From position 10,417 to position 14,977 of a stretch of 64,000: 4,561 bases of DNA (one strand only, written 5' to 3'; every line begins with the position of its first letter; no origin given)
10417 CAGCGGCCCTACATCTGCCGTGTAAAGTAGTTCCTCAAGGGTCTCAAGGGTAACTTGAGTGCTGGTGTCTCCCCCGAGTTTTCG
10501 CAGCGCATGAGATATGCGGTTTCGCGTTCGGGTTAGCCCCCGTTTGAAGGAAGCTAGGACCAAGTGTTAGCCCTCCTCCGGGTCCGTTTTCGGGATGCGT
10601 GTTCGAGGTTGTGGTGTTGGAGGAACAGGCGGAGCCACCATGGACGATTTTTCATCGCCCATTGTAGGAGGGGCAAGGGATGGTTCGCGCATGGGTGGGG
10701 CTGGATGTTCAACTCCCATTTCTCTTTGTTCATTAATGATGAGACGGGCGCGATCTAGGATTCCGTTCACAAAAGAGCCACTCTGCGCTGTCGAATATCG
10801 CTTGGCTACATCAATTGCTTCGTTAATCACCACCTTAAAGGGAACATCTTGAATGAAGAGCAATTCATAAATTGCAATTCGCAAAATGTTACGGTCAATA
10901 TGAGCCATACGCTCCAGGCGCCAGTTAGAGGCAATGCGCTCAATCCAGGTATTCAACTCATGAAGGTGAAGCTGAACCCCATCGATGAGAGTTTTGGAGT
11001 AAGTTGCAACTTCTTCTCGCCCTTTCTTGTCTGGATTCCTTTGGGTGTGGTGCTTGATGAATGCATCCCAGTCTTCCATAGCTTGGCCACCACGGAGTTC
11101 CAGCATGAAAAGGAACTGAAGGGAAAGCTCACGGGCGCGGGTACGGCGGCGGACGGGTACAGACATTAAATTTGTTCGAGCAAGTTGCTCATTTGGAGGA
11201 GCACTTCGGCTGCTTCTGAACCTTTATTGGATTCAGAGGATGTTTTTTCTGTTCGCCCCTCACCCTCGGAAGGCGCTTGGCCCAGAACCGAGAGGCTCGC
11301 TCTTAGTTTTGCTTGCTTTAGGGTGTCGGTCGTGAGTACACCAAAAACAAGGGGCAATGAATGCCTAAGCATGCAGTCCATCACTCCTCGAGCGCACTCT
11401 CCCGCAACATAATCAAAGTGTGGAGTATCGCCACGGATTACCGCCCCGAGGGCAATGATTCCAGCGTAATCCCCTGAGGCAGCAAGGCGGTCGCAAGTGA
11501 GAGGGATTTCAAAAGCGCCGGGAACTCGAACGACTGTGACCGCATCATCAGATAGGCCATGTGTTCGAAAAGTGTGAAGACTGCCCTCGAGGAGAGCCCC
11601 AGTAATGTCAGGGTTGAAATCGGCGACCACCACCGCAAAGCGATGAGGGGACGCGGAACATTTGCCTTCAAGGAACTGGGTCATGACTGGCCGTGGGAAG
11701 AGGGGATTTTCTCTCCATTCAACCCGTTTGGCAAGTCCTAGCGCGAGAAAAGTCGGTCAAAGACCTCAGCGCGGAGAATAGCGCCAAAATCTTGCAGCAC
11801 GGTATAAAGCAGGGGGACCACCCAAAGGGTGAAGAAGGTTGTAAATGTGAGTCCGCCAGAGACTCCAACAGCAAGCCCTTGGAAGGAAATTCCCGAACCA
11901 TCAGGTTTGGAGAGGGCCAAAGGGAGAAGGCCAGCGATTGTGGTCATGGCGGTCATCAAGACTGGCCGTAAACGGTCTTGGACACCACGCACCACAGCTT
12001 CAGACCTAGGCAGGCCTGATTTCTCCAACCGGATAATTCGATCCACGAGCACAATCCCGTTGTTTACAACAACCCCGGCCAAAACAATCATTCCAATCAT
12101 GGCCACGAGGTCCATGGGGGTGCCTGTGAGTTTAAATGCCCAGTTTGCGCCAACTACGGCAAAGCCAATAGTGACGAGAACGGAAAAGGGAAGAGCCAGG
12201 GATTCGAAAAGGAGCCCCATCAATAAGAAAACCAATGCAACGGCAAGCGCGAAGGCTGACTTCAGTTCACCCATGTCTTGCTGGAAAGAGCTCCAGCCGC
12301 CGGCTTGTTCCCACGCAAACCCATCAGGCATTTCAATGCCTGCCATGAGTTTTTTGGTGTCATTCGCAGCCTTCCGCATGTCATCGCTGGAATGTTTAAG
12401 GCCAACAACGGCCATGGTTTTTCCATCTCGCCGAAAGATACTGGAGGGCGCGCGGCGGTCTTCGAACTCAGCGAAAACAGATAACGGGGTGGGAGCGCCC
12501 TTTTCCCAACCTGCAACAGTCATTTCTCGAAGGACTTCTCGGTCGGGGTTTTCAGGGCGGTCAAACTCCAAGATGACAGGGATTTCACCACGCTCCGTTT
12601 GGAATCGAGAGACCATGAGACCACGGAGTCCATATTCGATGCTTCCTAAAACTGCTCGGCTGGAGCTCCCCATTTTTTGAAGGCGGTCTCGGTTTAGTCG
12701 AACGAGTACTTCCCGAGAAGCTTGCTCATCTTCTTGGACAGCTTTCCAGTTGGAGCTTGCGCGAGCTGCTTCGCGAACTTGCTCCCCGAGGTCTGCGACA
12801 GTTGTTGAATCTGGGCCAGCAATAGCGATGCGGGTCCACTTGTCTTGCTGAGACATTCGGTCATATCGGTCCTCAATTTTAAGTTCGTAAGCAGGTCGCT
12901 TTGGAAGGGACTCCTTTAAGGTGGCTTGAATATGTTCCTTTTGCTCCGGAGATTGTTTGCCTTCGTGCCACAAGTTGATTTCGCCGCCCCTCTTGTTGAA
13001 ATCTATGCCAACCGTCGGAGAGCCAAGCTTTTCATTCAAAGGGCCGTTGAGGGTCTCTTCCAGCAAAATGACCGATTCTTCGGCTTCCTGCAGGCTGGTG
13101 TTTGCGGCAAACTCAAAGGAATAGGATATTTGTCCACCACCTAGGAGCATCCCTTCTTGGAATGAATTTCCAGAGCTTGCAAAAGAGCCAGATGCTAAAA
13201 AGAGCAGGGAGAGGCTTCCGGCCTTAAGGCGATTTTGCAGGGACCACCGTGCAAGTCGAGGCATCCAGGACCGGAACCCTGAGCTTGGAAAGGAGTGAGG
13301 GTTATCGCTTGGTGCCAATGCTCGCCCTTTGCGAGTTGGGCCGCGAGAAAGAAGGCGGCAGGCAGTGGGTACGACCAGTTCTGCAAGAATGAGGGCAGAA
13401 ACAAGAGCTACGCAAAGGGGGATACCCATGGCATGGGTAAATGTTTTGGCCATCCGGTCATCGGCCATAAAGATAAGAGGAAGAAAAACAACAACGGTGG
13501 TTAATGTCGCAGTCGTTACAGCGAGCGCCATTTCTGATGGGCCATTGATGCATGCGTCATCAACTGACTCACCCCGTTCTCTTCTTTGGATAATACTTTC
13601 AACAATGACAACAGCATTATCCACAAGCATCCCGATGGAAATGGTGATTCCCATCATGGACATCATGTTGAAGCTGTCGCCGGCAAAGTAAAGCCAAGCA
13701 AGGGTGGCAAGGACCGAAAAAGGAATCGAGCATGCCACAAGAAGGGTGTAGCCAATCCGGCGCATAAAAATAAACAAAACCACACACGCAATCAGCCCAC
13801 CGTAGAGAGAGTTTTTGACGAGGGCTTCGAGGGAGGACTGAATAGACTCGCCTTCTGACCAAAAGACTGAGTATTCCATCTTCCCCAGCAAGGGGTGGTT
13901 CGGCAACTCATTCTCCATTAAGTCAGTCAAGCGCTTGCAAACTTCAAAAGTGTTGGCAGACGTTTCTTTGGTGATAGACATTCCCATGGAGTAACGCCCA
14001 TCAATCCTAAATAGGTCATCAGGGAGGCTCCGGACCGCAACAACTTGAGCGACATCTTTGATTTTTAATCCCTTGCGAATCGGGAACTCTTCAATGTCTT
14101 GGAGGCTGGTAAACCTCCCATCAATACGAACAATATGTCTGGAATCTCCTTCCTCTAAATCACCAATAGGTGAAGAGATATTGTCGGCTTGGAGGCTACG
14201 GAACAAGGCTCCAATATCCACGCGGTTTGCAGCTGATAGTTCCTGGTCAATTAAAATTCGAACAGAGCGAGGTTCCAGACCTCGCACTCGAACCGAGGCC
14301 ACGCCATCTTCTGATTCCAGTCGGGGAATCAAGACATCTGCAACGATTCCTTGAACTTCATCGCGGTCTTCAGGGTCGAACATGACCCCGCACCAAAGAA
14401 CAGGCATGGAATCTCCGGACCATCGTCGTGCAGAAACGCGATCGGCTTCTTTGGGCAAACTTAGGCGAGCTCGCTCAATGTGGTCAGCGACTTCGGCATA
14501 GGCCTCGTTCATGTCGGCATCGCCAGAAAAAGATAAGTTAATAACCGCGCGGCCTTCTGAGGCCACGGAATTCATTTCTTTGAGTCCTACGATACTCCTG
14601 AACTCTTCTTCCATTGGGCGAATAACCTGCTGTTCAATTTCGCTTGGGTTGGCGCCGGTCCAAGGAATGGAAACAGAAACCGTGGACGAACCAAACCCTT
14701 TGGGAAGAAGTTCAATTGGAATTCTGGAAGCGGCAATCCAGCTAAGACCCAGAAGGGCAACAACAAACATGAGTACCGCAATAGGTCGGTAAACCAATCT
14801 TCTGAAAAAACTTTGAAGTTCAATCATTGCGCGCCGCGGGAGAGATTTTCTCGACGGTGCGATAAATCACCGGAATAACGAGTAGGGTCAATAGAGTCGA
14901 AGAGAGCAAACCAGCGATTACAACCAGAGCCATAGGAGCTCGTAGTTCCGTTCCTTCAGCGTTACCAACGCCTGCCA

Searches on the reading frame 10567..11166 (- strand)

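Call 44: search_protein_families(library=pfam, proteins=[window:10567-11166:-], max_evalue=0.00001)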
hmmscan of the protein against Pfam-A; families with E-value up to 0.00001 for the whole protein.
window:10567-11166:- (199 aa): 1 family
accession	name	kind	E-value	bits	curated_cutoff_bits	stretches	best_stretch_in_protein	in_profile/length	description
PF01029.23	NusB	-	3.6e-34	118.4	23.1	1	10-140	2-131/133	NusB family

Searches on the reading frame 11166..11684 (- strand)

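Call 44: search_protein_families(library=pfam, proteins=[window:11166-11684:-], max_evalue=0.00001)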
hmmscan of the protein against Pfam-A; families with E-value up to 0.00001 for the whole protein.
window:11166-11684:- (172 aa): 1 family
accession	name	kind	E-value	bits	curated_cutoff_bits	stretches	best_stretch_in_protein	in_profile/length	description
PF00885.24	DMRL_synthase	-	4.5e-45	153.4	26.7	1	15-169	3-138/139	6,7-dimethyl-8-ribityllumazine synthase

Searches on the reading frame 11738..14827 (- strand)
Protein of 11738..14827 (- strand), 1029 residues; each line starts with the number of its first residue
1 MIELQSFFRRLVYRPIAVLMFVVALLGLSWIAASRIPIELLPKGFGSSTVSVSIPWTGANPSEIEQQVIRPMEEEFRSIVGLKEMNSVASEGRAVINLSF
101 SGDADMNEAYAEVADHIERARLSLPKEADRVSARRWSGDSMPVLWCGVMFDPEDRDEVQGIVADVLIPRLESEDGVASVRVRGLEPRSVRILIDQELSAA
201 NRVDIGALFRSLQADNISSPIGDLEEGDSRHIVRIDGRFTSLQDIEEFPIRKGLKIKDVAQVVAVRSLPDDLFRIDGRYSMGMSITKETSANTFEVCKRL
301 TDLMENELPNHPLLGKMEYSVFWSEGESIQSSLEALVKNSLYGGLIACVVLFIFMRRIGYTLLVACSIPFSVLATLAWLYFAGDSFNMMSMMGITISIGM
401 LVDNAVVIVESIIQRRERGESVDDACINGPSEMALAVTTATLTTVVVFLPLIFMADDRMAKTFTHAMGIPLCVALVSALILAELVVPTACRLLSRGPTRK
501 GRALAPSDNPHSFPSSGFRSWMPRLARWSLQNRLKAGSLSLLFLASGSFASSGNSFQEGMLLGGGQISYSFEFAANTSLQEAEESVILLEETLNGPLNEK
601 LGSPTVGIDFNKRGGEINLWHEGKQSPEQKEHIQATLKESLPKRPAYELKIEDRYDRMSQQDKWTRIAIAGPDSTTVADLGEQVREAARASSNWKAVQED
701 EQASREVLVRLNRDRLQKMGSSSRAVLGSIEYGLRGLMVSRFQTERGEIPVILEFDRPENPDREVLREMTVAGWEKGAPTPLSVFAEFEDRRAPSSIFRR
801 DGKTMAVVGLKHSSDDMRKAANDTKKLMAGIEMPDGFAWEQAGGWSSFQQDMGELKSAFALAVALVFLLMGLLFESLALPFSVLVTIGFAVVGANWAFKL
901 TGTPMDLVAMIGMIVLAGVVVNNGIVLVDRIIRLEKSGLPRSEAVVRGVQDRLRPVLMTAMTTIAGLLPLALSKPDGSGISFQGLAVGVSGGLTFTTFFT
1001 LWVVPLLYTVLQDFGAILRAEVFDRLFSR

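Call 45: search_protein_families(library=pfam, proteins=[window:11738-14827:-], max_evalue=0.00001)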
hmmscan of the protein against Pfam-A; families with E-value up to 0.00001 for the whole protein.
window:11738-14827:- (1029 aa): 3 families
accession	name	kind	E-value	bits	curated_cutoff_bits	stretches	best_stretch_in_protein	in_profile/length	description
PF00873.25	ACR_tran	-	4.3e-162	541.6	28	1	11-1011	5-1020/1021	AcrB/AcrD/AcrF family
PF03176.21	MMPL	-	7.9e-17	61.6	20.5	2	787-1014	70-305/333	MMPL family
PF02355.23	SecD_SecF_C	-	1.7e-10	41.1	20.5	1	858-999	36-178/189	Protein export membrane protein SecD/SecF, C-terminal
